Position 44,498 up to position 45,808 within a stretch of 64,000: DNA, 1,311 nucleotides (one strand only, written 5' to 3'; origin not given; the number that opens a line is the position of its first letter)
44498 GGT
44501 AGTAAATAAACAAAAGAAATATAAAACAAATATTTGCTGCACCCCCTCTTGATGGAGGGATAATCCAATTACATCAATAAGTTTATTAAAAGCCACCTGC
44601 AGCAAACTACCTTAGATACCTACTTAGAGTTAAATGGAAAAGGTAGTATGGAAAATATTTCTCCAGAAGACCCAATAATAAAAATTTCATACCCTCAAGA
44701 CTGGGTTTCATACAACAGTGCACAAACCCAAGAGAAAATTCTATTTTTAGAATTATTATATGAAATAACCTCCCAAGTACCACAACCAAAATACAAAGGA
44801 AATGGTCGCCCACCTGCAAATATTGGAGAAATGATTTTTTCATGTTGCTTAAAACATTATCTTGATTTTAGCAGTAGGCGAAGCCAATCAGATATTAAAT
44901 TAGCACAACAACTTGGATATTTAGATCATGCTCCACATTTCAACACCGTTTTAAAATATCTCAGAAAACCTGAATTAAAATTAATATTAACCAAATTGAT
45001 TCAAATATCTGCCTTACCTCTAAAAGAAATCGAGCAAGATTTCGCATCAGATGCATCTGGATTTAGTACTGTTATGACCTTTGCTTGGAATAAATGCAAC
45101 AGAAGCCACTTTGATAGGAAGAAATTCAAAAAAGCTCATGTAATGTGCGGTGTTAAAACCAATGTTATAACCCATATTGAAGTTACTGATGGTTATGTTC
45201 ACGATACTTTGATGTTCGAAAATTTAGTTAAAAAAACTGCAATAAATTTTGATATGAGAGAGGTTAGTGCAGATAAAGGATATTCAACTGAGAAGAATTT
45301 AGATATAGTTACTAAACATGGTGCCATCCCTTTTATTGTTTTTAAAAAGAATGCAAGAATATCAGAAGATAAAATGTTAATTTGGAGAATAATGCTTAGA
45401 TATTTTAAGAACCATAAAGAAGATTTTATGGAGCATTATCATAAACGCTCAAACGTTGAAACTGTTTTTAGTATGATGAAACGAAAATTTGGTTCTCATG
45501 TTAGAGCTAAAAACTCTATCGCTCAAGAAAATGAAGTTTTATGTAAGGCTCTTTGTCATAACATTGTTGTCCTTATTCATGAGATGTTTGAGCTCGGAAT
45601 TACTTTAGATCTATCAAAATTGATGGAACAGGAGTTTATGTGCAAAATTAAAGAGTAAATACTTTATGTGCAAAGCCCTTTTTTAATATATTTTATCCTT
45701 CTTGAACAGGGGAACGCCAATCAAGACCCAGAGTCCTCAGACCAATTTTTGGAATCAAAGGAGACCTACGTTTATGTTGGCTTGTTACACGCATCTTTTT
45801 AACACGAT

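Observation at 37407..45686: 8.26-kb AT-rich island bounded by inverted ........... termini and a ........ direct repeat: candidate defence-cargo transposon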

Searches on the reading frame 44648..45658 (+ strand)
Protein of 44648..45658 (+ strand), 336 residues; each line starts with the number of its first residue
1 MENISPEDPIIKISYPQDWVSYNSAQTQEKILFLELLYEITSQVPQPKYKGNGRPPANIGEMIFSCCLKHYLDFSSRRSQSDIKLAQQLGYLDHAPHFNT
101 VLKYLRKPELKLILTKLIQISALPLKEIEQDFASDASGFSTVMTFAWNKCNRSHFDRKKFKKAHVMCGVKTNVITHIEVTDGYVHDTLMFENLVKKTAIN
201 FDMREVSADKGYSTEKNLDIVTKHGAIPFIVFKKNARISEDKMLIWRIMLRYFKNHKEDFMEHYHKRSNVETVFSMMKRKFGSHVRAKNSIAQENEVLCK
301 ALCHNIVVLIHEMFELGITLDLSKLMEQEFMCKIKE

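Call 8: search_protein_families(library=pfam, proteins=[window:44648-45658:+], max_evalue=0.01)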
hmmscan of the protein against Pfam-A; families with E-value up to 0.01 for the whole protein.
window:44648-45658:+ (336 aa): 3 families
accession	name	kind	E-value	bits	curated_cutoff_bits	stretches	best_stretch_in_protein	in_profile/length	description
PF01609.27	DDE_Tnp_1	-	5.2e-20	72.5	23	1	135-306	10-200/200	Transposase DDE domain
PF13359.12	DDE_Tnp_4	-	0.0013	18.9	24.8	1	160-284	29-134/158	DDE superfamily endonuclease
PF13751.12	DDE_Tnp_1_6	-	0.0094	16.7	25.1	0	255-309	68-124/125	Transposase DDE domain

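Call 12: find_encoding_contigs(protein=window:44648-45658:+, flank=10000, max_places=10)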
Protein window:44648-45658:+ (336 aa): 2 contigs read that carry it; 2 places shown.
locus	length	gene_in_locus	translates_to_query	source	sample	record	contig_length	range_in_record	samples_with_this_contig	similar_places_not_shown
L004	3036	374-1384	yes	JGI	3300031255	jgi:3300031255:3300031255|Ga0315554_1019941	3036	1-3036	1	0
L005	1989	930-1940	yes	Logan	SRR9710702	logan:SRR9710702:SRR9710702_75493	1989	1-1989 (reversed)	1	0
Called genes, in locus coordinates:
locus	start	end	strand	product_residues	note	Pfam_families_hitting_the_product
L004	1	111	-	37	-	?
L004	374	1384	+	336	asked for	PF01609:DDE_Tnp_1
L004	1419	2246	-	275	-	PF02540:NAD_synthase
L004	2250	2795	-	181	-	PF05683:Fumerase_C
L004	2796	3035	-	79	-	?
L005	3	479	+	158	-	?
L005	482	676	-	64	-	PF04014:MazE_antitoxin (weak)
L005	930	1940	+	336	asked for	PF01609:DDE_Tnp_1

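Call 16: find_related_loci(query=window:44648-45658:+, collection=genome_contigs, flank=10000)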
Query window:44648-45658:+ (336 aa) in genome_contigs; peptide patterns used: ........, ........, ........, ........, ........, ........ (x = any residue, [..] = any of these).
29 stretches matched a pattern; 1 encode a relative of the query (tblastn E <= 1e-3); 1 distinct loci.
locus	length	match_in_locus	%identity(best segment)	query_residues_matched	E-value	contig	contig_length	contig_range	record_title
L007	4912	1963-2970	86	1-336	0e+0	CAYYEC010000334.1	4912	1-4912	MAG TPA_asm: uncultured Eubacteriales bacterium isolate binchicken_co178_180 genome assembly, contig: NODE_19893_length_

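Call 23: find_homologous_proteins(query=window:44648-45658:+, max_evalue=1e-10)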
Query window:44648-45658:+ (336 aa): 6275 proteins with E <= 1e-10 among 7523 candidates; the best 120 are listed.
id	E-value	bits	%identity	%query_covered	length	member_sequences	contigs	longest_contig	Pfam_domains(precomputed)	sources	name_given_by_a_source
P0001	6.1e-220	747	98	100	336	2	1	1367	PF01609.28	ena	-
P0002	3.3e-191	653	85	100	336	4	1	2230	PF01609.28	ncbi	-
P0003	1.5e-163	562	72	100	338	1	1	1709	PF01609.28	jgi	jgi:transposase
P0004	2.1e-163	561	70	100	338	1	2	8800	PF01609.28,PF13359.13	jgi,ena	-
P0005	3.7e-159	547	71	97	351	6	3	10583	PF01609.28,PF13359.13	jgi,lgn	jgi:transposase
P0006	7.3e-157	540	72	96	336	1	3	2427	PF01609.28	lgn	-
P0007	1.3e-156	539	70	99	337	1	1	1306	PF01609.28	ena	-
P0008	1.5e-156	539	70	97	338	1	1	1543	PF01609.28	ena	-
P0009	3.5e-155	534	70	96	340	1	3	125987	PF01609.28,PF13612.13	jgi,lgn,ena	-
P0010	9.3e-155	533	70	100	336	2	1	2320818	PF01609.28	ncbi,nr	ncbi:MAG: transposase [Thermoplasmatales archaeon]|nr:MAG: transposase [Thermoplasmatales archaeon]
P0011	3.7e-153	528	67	100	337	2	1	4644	PF01609.28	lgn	-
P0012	8.2e-153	527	72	92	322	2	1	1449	PF01609.28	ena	-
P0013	1.7e-152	526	68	98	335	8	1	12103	PF01609.28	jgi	-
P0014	6.0e-152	524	68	96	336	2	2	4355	PF01609.28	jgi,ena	-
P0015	2.5e-151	522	67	98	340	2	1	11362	PF01609.28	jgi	-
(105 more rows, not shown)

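Call 24: find_encoding_contigs(protein=P0010, flank=10000, max_places=6)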
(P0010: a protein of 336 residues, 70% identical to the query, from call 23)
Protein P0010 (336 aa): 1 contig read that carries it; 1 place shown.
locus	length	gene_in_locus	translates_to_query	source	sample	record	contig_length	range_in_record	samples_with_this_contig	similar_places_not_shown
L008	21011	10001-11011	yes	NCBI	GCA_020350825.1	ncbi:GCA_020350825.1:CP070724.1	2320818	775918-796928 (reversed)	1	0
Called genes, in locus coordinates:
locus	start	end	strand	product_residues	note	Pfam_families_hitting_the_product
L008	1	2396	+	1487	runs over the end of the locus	PF04389:Peptidase_M28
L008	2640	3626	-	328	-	PF05048:NosD, PF13229:Beta_helix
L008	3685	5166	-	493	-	-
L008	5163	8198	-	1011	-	-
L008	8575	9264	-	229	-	-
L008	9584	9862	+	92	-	-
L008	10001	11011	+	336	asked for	PF01609:DDE_Tnp_1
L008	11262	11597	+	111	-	PF06052:3-HAO (weak), PF05899:Cupin_3 (weak), PF07883:Cupin_2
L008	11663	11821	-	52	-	-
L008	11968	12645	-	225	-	PF00801:PKD (weak), PF18911:PKD_4 (weak)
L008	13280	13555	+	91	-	-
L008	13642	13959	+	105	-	-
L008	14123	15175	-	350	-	PF26233:NicX (weak)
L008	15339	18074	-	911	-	PF01411:tRNA-synt_2c, PF07973:tRNA_SAD, PF02272:DHHA1 (weak)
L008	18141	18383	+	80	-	-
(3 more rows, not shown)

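Call 25: find_encoding_contigs(protein=P0009, flank=10000, max_places=6)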
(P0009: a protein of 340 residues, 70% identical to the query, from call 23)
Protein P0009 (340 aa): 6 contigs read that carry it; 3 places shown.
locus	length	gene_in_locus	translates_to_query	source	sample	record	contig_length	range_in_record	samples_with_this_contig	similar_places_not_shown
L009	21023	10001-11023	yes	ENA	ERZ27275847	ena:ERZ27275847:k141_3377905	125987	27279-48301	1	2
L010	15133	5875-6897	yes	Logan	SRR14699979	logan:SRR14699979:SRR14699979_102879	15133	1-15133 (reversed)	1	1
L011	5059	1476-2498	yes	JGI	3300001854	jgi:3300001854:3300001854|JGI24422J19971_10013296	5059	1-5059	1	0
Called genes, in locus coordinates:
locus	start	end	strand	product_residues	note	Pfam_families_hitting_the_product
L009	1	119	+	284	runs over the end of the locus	PF16881:LIAS_N, PF04055:Radical_SAM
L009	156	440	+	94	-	PF10437:Lip_prot_lig_C (weak)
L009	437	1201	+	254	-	PF21948:LplA-B_cat, PF03099:BPL_LplA_LipB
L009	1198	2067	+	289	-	PF02567:PhzC-PhzF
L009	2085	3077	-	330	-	PF04055:Radical_SAM, PF13353:Fer4_12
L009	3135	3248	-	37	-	-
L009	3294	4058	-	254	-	PF23023:Anti-Pycsar_Apyc1 (faint), PF00753:Lactamase_B, PF12706:Lactamase_B_2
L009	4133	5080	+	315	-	PF01035:DNA_binding_1, PF04493:Endonuclease_5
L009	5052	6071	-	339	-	PF04414:tRNA_deacylase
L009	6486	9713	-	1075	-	PF22148:Fervidolysin_NPro-like (weak), PF00082:Peptidase_S8, PF05048:NosD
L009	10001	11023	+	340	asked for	PF01609:DDE_Tnp_1, PF13612:DDE_Tnp_1_3 (faint)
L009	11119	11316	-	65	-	-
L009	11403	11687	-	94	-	-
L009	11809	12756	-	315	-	PF08784:RPA_C (weak)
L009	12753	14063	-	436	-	PF21473:OB_Ssb-like (faint), PF01336:tRNA_anti-codon (faint)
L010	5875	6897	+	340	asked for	PF01609:DDE_Tnp_1, PF13612:DDE_Tnp_1_3 (faint)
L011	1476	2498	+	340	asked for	PF01609:DDE_Tnp_1, PF13612:DDE_Tnp_1_3 (faint)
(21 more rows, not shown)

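Call 26: find_encoding_contigs(protein=P0005, flank=10000, max_places=6)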
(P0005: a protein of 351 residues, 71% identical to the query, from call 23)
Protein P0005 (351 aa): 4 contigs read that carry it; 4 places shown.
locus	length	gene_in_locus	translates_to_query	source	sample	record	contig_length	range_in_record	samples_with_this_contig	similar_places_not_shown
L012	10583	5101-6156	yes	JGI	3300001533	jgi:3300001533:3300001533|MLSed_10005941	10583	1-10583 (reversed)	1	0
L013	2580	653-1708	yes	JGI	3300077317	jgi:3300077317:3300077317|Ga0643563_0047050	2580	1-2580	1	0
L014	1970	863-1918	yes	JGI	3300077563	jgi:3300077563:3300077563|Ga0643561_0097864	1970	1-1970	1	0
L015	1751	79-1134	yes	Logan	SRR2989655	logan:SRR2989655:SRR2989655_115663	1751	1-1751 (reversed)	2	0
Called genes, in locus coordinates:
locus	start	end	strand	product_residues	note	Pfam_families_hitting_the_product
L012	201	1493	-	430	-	PF00202:Aminotran_3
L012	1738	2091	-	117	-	-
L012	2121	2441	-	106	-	-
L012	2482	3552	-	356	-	PF04471:Mrr_cat, PF22722:NA-iREase1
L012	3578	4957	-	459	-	PF13240:Zn_Ribbon_1, PF04471:Mrr_cat, PF22722:NA-iREase1 (weak)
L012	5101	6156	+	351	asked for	PF01609:DDE_Tnp_1, PF13359:DDE_Tnp_4 (weak)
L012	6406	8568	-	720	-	PF09826:Beta_propel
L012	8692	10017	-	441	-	PF01488:Shikimate_DH (weak), PF03435:Sacchrp_dh_NADP, PF16653:Sacchrp_dh_C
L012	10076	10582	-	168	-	?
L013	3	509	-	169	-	?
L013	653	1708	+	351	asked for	PF01609:DDE_Tnp_1, PF13359:DDE_Tnp_4 (weak)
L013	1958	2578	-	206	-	?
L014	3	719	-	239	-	?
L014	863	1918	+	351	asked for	PF01609:DDE_Tnp_1, PF13359:DDE_Tnp_4 (weak)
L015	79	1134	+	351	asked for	PF01609:DDE_Tnp_1, PF13359:DDE_Tnp_4 (weak)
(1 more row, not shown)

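Call 32: find_related_loci(query=A1, collection=metagenome_contigs, flank=10000)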
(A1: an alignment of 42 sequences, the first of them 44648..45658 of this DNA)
Query A1 (336 aa) in metagenome_contigs; peptide patterns used: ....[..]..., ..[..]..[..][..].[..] (x = any residue, [..] = any of these).
379 stretches matched a pattern; 224 encode a relative of the query (tblastn E <= 1e-3); the best 80 are kept; 80 distinct loci.
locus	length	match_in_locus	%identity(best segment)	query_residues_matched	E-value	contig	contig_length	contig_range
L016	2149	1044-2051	84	1-336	0e+0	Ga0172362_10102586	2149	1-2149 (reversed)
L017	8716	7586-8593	70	1-335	2e-171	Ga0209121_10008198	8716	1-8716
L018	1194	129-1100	73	11-335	0e+0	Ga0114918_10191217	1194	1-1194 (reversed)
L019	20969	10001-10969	70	14-335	2e-163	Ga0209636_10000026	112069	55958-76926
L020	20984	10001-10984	70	10-336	2e-159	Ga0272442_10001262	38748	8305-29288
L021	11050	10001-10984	68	8-335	4e-159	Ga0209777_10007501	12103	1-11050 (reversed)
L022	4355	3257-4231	68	12-335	2e-162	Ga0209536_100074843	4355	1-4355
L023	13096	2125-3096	70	12-335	1e-158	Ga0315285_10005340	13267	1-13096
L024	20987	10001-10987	67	7-335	3e-158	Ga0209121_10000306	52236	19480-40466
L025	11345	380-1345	72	14-334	4e-158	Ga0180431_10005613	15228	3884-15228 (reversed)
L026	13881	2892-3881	68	7-335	5e-158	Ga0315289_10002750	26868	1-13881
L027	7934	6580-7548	67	14-335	5e-157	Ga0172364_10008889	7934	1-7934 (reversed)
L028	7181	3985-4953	72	14-335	4e-157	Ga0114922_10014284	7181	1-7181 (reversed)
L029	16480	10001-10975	68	12-335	1e-155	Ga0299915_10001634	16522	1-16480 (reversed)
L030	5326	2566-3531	68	14-334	9e-157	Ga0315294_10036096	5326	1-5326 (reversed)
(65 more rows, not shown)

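Call 40: search_protein_families(library=pfam, alignment_id=A2, max_evalue=0.0001)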
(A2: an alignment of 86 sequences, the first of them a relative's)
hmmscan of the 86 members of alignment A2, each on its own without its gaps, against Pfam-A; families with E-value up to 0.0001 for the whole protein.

A. member 1, L017:481-1527:- (349 aa): 1 family
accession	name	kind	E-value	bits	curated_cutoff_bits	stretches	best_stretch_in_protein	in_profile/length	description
PF02661.23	Fic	-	1.7e-16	61.2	24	1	175-274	2-93/93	Fic/DOC family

B. families by the number of members that match (of 86 scanned): 66 families (the first 25 are shown)
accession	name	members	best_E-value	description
PF05048.19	NosD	4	6.3e-28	Periplasmic copper-binding protein (NosD)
PF02384.22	N6_Mtase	3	1.4e-33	N-6 DNA Methylase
PF13229.12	Beta_helix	3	3.3e-23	Right handed beta helix region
PF01420.25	Methylase_S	3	2.4e-17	Type I restriction modification DNA specificity domain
PF18911.6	PKD_4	3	9.1e-17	PKD domain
PF22722.2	NA-iREase1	3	1.1e-11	NACHT-associated inactive Restriction Endonuclease 1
PF01170.24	UPF0020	3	8.6e-09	RMKL-like, methyltransferase domain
PF00082.27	Peptidase_S8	2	1.3e-52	Subtilase family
PF04471.18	Mrr_cat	2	8.9e-31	Restriction endonuclease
PF13517.12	FG-GAP_3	2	1.7e-30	FG-GAP-like repeat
PF13173.12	AAA_14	2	1.4e-24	AAA domain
PF01839.29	FG-GAP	2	5.7e-21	FG-GAP repeat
PF13635.12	DUF4143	2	1.4e-15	Domain of unknown function (DUF4143)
PF07669.17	Eco57I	2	3.6e-15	Eco57I restriction-modification methylase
PF00801.26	PKD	2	3.4e-11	PKD domain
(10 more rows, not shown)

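Call 41: search_protein_families(library=padloc, alignment_id=A2, max_evalue=0.00001)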
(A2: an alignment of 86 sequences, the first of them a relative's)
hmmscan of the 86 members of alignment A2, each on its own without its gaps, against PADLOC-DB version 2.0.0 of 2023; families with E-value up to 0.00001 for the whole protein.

A. member 1, L017:481-1527:- (349 aa): 7 families
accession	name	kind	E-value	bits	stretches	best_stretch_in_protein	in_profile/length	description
PDLC04840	PDC-S04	-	4.7e-26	89.9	1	116-324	11-223/227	-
PDLC04837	PDC-S04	-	1.6e-24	84.5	1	124-315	33-224/234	-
PDLC03963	SoFic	-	1.2e-22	78.8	1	122-323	62-268/361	-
PDLC04836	PDC-S04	-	1.5e-20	71.4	1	125-315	34-227/244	-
PDLC04839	PDC-S04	-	2.9e-16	57.7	1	157-316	41-203/205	-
PDLC04838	PDC-S04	-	1.8e-09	35.7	1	150-318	37-205/209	-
PDLC04966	PDC-S24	-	2.9e-06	24.4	1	223-279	286-341/497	-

B. families by the number of members that match (of 86 scanned): 344 families (the first 25 are shown)
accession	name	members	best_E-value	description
PDLC03317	MTase_II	4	1.1e-39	Type II methyltransferase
PDLC04134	mad2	4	2.7e-35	mads_2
PDLC03021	MTase_I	3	2.2e-51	Type I methyltransferase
PDLC03018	MTase_I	3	4.6e-47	Type I methyltransferase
PDLC03030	MTase_I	3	1.6e-44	Type I methyltransferase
PDLC03318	MTase_II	3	3.6e-44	Type II methyltransferase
PDLC03026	MTase_I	3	3.8e-38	Type I methyltransferase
PDLC03218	MTase_II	3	2.7e-36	Type II methyltransferase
PDLC03100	Specificity_I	3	2.9e-35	Type I specificity subunit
PDLC03025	MTase_I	3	2e-31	Type I methyltransferase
PDLC03162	Specificity_I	3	1.5e-29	Type I specificity subunit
PDLC03034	MTase_I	3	2.1e-29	Type I methyltransferase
PDLC03168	Specificity_I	3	6.4e-29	Type I specificity subunit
PDLC03189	Specificity_I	3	1.9e-26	Type I specificity subunit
PDLC03107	Specificity_I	3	2.9e-24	Type I specificity subunit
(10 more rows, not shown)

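Call 43: search_protein_families(library=ncbifam, proteins=[window:44648-45658:+], max_evalue=0.01)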
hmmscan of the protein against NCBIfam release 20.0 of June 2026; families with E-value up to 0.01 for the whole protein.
window:44648-45658:+ (336 aa): 10 families
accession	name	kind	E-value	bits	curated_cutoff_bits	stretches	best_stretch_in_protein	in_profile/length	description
NF033579.1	transpos_IS5_2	equivalog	1e-37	130.2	140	1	19-307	3-288/289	IS5 family transposase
NF033551.1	transpos_IS1182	equivalog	2.2e-15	56.5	270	1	162-234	269-343/488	IS1182 family transposase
NF033581.1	transpos_IS5_4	equivalog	8.8e-14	51.5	140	1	162-305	156-283/285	IS5 family transposase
NF033593.1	transpos_ISNCY_1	equivalog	6.9e-12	44.8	325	1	170-309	310-442/444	ISNCY family transposase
NF033592.1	transpos_IS4_1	equivalog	4.7e-09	35.8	115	2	132-240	109-214/332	IS4 family transposase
NF033520.1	transpos_IS982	equivalog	7.9e-09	35.5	130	1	162-305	115-240/243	IS982 family transposase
NF033580.1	transpos_IS5_3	equivalog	1.2e-08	34.9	110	1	96-279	56-230/258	IS5 family transposase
NF033578.1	transpos_IS5_1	equivalog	5.6e-07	29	275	1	162-309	285-416/419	IS5 family transposase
NF033559.2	transpos_IS1634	equivalog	5.8e-05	22.3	100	0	175-235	180-241/483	IS1634 family transposase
NF033541.0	transpos_ISH3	equivalog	0.0002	20.6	225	0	254-310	242-297/298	ISH3 family transposase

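Call 49: search_dna_similar(query=window:44648-45658:+, collection=plasmids, mode=protein, max_evalue=0.00001, max_rows=25, rows=spread)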
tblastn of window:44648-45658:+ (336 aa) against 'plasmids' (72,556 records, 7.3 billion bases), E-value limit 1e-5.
Records with a match: 89; places in all: 109; records where one place covers at least 80% of the query: 38.
Best place of each record, by identity: <60% 89.
By first word of the organism name: Acinetobacter 11; Phaeobacter 10; Halobacterium 9; Halorubrum 6; Haloarcula 4; Acaryochloris 4; Comamonas 3; Vibrio 3; Celeribacter 2; Haloterrigena 2; and 30 more.
By predicted mobility (MOB-suite, as given by PLSDB): non-mobilizable 62; conjugative 19; mobilizable 8.
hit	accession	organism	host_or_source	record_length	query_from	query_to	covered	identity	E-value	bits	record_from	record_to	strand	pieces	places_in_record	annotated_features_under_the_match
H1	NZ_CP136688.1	Sulfitobacter sp. LC.270.F.C4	Macrocystis pyrifera gametophyte,Whole ...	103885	6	320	94%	24.8%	9e-6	55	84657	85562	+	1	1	IS5 family transposase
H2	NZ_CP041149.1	Acinetobacter baumannii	Canis lupus familiaris,urine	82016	9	320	93%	24.5%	1e-6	57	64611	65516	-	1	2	IS5 family transposase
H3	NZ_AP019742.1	Acinetobacter radioresistens DSM 6976 = NBRC 102413 = CIP ...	-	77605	9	317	92%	24.5%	2e-6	57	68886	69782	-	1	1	IS5-like element ISAha1 family transposase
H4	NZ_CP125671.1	Acinetobacter sp. KCTC 92772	Single cell,Spoiled shower gel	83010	9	317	92%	24.1%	1e-6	57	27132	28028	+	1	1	none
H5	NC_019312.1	Delftia sp. KV29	WWTP effluents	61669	18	317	89%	24.4%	1e-9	67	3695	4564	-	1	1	IS5-like element ISGNB1-1 family transposase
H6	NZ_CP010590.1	Phaeobacter gallaeciensis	cell culture,clam larvae aquaculture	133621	18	319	90%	24.0%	8e-11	71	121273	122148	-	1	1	IS5-like element ISRhba5 family transposase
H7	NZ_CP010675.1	Phaeobacter gallaeciensis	cell culture,clam larvae aquaculture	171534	18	319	90%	24.0%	8e-11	71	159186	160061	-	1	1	IS5-like element ISRhba5 family transposase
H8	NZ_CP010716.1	Phaeobacter piscinae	cell culture,fish larvae aquaculture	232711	18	319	90%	24.0%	8e-11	71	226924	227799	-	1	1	IS5-like element ISRhba5 family transposase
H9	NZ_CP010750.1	Phaeobacter inhibens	cell culture,algae aquaculture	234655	18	319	90%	24.0%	8e-11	71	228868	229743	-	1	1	IS5-like element ISRhba5 family transposase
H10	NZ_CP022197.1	Celeribacter ethanolicus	cell culture,oil-contaminated sediment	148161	18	317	89%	23.6%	7e-12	74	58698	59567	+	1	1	IS5 family transposase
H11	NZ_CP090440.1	Vibrio maritimus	Skeletonema costatum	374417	18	302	85%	23.7%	2e-6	57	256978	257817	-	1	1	none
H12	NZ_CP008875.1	Halanaeroarchaeum sulfurireducens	-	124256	51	310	77%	24.6%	2e-8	63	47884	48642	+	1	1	IS5 family transposase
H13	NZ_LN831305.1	Halobacterium hubeiense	-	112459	67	306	71%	26.0%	8e-6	55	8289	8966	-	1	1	IS5-like element ISH28 family transposase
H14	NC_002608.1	Halobacterium salinarum NRC-34001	-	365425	67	306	71%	26.0%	8e-6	55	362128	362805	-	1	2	IS5-like element ISH28 family transposase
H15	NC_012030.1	Halorubrum lacusprofundi ATCC 49239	-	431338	84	333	74%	24.8%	1e-8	64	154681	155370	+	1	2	IS5-like element ISHla2 family transposase | hypothetical protein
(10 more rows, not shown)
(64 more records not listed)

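Call 50: get_annotated_region(hit=H3, flank=500)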
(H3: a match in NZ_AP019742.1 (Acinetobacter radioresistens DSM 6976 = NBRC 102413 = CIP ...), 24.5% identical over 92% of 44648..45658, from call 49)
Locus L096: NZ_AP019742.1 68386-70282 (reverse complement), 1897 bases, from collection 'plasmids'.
description: Acinetobacter radioresistens DSM 6976 = NBRC 102413 = CIP 103788 strain NBRC 102413 plasmid pARA2, complete sequence
organism: Acinetobacter radioresistens DSM 6976 = NBRC 102413 = CIP 103788 (NCBI taxid 981334)
taxonomy: Bacteria; Pseudomonadota; Gammaproteobacteria; Moraxellales; Moraxellaceae; Acinetobacter; Acinetobacter radioresistens; Acinetobacter radioresistens DSM 6976 = NBRC 102413 = CIP 103788
host: -; source: -; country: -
typing (MOB-suite, as given by PLSDB): non-mobilizable; replicon rep_cluster_1072
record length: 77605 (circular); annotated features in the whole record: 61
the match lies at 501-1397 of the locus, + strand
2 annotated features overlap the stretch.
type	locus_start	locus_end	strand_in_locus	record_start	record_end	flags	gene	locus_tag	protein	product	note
CDS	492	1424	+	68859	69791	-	-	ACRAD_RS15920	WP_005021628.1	IS5-like element ISAha1 family transposase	GO:0006313 - DNA transposition [Evidence IEA]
CDS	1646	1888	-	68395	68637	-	-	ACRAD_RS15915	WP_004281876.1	DUF2789 family protein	-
